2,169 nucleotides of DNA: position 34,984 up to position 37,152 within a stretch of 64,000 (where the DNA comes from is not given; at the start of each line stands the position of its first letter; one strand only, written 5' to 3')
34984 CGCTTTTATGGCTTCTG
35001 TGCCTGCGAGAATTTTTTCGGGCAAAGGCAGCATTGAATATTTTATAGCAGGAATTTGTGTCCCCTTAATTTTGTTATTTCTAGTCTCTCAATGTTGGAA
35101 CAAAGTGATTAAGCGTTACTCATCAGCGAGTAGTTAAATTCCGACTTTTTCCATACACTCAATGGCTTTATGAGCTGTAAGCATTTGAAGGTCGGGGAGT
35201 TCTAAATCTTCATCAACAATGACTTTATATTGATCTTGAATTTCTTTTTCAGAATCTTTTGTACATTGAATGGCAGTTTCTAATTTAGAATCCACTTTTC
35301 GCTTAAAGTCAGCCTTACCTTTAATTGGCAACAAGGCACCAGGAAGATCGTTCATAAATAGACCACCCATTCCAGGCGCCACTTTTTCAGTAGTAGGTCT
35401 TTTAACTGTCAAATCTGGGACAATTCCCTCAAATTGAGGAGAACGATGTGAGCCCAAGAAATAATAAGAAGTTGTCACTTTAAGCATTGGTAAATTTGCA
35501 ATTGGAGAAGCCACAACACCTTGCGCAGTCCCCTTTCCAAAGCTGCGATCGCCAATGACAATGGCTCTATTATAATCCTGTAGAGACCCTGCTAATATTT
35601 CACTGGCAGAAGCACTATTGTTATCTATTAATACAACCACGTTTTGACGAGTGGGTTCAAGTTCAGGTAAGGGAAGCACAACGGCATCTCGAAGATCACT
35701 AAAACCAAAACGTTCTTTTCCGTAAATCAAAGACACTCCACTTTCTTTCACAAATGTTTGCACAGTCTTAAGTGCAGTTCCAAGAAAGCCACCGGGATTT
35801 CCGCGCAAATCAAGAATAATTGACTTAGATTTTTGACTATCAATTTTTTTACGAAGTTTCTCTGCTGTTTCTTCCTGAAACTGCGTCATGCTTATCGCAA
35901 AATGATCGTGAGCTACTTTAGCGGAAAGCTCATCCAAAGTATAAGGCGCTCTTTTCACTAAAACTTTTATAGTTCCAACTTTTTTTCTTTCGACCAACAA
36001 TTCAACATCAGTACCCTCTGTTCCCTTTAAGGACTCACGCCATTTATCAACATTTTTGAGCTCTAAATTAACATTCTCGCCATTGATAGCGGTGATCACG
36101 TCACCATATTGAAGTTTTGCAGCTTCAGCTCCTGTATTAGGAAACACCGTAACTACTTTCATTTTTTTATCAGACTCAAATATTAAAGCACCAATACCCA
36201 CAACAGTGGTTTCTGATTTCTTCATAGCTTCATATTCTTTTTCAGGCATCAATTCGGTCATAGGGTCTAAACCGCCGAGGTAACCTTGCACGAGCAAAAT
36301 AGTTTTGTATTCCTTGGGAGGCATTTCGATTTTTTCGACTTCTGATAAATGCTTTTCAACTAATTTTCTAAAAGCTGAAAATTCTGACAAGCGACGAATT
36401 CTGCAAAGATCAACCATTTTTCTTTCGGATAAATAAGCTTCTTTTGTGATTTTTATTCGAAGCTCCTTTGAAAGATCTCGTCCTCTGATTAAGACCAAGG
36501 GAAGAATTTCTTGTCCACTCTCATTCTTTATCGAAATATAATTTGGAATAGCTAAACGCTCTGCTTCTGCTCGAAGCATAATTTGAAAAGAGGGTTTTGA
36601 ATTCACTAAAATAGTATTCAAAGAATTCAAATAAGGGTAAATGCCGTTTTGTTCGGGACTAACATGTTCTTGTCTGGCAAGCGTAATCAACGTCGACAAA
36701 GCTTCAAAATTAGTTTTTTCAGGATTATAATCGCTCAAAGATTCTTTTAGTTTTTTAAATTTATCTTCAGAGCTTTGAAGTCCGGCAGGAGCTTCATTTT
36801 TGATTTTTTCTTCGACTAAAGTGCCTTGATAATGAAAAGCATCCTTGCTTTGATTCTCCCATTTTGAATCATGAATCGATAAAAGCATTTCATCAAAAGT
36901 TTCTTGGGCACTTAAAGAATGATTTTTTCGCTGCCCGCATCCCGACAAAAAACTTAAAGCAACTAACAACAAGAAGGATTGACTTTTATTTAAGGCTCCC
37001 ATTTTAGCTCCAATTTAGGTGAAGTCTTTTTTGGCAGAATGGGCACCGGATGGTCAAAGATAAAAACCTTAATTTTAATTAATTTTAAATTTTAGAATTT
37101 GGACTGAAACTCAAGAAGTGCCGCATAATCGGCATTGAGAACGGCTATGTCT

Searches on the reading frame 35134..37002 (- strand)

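Call 49: search_protein_families(library=pfam, proteins=[window:35134-37002:-], max_evalue=0.00001)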
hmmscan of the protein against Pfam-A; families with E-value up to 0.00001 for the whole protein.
window:35134-37002:- (622 aa): 3 families
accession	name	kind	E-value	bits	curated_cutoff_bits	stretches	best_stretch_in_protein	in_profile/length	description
PF03572.23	Peptidase_S41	-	4.5e-33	114.6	24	1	370-533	5-165/165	Peptidase family S41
PF17820.7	PDZ_6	-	5.5e-09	36.1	27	1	285-339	4-54/54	PDZ domain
PF13180.12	PDZ_2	-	9.6e-06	26.2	27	0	270-341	3-71/80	PDZ domain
